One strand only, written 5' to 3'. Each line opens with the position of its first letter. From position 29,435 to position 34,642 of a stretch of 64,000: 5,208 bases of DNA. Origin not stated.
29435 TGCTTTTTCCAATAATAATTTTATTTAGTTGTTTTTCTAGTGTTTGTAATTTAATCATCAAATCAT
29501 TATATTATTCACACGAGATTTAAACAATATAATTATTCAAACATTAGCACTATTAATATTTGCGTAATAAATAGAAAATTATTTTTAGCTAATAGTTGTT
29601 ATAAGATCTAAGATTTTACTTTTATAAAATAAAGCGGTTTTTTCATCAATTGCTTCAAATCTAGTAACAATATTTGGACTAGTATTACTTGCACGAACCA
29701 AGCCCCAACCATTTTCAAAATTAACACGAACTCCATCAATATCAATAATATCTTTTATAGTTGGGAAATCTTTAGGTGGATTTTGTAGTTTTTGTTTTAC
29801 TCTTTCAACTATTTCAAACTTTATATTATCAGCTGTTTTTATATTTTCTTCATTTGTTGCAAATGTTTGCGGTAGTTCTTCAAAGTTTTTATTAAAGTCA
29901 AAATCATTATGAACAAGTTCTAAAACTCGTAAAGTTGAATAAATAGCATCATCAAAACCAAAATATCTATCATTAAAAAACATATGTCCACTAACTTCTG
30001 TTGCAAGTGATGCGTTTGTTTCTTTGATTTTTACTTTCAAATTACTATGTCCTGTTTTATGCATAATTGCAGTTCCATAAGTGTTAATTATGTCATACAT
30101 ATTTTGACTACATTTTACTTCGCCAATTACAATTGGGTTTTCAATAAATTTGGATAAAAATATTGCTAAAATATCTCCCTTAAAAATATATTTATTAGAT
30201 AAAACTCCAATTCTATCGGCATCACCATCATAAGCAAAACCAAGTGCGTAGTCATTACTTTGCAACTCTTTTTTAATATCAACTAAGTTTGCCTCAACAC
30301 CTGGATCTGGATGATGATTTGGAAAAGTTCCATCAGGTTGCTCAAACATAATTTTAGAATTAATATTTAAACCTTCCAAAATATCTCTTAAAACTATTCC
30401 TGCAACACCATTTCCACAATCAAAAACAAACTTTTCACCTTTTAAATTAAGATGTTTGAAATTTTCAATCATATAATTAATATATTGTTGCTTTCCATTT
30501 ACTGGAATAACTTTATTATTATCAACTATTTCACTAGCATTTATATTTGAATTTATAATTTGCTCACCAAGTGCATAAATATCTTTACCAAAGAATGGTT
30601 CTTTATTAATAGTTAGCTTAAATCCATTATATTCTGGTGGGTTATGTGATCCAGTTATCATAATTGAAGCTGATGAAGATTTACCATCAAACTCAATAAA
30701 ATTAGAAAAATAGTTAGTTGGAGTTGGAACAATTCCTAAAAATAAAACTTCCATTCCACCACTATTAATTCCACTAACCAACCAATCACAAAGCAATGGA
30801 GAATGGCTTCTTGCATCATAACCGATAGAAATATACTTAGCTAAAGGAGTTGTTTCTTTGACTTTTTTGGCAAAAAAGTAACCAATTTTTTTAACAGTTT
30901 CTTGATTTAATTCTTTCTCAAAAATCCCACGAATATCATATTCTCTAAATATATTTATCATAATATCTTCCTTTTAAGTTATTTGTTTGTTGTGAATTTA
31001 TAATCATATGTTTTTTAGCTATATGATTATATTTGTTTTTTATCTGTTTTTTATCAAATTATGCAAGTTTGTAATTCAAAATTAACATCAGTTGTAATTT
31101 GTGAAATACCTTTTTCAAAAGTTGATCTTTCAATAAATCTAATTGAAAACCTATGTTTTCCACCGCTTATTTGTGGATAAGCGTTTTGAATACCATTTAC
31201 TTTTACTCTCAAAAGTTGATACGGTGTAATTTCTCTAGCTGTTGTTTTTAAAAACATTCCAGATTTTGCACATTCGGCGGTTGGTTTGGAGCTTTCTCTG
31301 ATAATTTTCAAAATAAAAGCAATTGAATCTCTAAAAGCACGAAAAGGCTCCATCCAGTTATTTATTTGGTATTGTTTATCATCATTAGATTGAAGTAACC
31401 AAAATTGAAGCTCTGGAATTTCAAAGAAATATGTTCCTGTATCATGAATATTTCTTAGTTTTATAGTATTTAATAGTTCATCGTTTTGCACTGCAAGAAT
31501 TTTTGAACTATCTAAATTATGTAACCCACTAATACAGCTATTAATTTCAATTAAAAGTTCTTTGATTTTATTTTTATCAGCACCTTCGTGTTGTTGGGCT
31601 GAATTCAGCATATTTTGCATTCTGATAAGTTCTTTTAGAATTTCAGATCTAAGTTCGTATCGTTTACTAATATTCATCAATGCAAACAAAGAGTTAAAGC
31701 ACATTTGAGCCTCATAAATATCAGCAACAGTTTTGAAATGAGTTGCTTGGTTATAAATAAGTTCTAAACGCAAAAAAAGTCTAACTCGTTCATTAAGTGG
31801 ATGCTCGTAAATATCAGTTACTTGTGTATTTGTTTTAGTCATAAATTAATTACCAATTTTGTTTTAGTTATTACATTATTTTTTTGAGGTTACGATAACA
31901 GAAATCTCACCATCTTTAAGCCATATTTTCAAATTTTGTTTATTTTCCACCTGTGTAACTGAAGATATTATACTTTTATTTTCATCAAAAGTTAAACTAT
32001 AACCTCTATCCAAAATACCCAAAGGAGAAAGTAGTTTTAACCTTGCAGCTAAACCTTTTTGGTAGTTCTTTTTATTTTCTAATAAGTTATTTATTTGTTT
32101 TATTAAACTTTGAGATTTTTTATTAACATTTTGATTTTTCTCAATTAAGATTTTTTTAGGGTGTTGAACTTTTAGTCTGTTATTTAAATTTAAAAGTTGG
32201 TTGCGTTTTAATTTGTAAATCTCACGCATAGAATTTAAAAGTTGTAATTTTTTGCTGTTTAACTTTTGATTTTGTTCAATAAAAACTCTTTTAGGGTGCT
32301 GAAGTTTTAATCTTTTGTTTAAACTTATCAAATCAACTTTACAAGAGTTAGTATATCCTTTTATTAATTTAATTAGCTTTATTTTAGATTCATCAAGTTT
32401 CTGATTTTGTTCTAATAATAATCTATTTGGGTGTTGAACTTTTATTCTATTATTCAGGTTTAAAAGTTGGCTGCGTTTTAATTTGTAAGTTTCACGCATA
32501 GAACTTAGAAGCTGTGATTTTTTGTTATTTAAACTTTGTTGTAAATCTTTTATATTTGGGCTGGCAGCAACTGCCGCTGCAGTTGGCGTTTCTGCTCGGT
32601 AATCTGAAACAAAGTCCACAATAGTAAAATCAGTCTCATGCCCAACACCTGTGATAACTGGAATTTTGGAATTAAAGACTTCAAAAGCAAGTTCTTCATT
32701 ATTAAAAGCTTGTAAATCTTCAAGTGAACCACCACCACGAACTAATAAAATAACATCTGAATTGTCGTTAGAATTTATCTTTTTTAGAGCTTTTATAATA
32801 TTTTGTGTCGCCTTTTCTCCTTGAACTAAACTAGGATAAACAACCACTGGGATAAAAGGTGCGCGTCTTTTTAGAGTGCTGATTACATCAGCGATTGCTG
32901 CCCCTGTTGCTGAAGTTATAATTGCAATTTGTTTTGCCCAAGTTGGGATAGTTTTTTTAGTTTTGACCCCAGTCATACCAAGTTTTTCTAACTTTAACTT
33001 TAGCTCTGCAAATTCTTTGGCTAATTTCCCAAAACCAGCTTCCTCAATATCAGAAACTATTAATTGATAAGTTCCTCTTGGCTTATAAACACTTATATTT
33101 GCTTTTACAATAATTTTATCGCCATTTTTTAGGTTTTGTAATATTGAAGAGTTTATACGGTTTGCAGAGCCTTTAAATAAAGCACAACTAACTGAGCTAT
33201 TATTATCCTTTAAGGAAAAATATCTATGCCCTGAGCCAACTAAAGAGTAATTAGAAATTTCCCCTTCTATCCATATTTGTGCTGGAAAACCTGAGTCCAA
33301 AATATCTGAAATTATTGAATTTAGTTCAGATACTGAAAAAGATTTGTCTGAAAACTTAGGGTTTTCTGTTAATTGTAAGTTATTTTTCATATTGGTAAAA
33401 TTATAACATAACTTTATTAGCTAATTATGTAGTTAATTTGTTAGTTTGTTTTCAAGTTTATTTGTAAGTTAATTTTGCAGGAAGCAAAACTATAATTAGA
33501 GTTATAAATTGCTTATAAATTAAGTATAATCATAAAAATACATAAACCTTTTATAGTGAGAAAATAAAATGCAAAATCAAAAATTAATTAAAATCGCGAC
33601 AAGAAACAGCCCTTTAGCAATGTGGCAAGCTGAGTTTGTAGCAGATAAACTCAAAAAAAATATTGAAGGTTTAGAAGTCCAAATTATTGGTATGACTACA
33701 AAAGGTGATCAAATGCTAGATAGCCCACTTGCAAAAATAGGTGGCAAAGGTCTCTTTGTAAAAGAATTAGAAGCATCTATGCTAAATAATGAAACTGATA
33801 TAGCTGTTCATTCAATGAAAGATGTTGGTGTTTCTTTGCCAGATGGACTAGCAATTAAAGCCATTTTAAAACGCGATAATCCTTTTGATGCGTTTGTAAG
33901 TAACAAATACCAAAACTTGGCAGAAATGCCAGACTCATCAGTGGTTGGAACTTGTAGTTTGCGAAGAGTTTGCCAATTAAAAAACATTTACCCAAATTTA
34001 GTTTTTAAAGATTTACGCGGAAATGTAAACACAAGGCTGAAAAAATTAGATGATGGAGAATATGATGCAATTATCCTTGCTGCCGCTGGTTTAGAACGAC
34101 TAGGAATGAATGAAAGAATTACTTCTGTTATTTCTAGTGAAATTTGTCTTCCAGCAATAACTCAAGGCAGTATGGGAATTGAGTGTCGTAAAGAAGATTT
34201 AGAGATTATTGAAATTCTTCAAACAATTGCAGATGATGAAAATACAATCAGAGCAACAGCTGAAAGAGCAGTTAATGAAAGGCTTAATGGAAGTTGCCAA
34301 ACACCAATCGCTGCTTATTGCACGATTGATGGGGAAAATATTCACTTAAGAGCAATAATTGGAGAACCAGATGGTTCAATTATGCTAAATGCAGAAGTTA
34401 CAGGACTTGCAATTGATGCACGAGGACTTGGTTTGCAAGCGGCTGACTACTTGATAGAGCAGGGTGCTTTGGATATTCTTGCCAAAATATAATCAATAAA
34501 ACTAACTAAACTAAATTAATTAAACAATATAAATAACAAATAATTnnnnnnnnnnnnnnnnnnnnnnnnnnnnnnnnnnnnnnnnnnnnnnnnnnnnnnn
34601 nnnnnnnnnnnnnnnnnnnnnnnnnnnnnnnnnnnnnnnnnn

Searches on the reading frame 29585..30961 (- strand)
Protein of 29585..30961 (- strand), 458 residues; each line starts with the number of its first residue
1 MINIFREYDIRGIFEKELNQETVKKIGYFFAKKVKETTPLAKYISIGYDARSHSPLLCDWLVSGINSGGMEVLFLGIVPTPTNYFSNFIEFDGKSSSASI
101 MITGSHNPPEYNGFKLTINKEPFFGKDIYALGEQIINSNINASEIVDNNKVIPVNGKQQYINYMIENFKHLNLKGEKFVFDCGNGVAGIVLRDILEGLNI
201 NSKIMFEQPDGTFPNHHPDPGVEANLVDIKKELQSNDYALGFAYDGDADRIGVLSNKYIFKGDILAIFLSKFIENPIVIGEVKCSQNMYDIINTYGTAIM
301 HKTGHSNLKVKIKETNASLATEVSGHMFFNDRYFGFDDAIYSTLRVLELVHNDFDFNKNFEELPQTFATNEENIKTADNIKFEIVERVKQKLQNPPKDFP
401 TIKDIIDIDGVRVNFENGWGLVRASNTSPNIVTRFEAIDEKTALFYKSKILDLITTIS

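Call 93: search_protein_families(library=pfam, proteins=[window:29585-30961:-], max_evalue=0.001)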
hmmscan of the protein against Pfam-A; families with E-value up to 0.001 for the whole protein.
window:29585-30961:- (458 aa): 4 families
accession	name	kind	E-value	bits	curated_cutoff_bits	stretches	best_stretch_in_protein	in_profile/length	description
PF02878.22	PGM_PMM_I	-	1.2e-27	96.7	22.5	1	4-126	3-121/138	Phosphoglucomutase/phosphomannomutase, alpha/beta/alpha domain I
PF02879.22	PGM_PMM_II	-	1.3e-20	74.3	29.3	1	159-255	2-100/103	Phosphoglucomutase/phosphomannomutase, alpha/beta/alpha domain II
PF02880.22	PGM_PMM_III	-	3.1e-15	56.8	20.7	1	264-353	5-100/115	Phosphoglucomutase/phosphomannomutase, alpha/beta/alpha domain III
PF00408.26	PGM_PMM_IV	-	5.4e-10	39.6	23.1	1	373-446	3-61/68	Phosphoglucomutase/phosphomannomutase, C-terminal domain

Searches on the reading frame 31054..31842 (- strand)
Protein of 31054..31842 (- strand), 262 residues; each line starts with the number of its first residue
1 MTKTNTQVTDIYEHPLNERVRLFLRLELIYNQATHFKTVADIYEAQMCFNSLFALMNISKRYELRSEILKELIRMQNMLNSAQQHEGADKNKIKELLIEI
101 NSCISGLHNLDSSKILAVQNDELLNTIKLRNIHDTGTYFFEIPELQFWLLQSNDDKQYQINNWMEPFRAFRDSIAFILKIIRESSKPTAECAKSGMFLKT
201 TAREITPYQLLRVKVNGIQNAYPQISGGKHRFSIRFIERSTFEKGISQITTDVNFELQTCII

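Call 93: search_protein_families(library=pfam, proteins=[window:31054-31842:-], max_evalue=0.001)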
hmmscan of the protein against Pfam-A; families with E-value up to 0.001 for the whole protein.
window:31054-31842:- (262 aa): 1 family
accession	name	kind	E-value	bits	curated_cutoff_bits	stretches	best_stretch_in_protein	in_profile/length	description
PF07072.16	ZapD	-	3.2e-54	184.3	27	1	24-235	1-210/210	Cell division protein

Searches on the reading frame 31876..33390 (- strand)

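Call 93: search_protein_families(library=pfam, proteins=[window:31876-33390:-], max_evalue=0.001)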
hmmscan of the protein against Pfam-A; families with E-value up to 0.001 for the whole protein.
window:31876-33390:- (504 aa): 3 families
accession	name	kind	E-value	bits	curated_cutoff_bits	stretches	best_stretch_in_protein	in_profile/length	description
PF02601.20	Exonuc_VII_L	-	1.2e-101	340.8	35.9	2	144-415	6-275/315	Exonuclease VII, large subunit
PF13742.12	tRNA_anti_2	-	8e-30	103.4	27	1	18-116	1-95/95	OB-fold nucleic acid binding domain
PF01336.31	tRNA_anti-codon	-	8.4e-10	38.9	27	1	39-117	1-74/75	OB-fold nucleic acid binding domain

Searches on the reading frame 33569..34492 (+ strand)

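Call 93: search_protein_families(library=pfam, proteins=[window:33569-34492:+], max_evalue=0.001)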
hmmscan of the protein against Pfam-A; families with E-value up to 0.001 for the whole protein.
window:33569-34492:+ (307 aa): 2 families
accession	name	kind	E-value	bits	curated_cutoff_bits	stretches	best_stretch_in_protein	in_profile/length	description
PF01379.25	Porphobil_deam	-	4.6e-85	284.8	22.1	1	7-214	1-206/207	Porphobilinogen deaminase, dipyromethane cofactor binding domain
PF03900.20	Porphobil_deamC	-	2.3e-16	60.3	26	1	227-295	2-72/74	Porphobilinogen deaminase, C-terminal domain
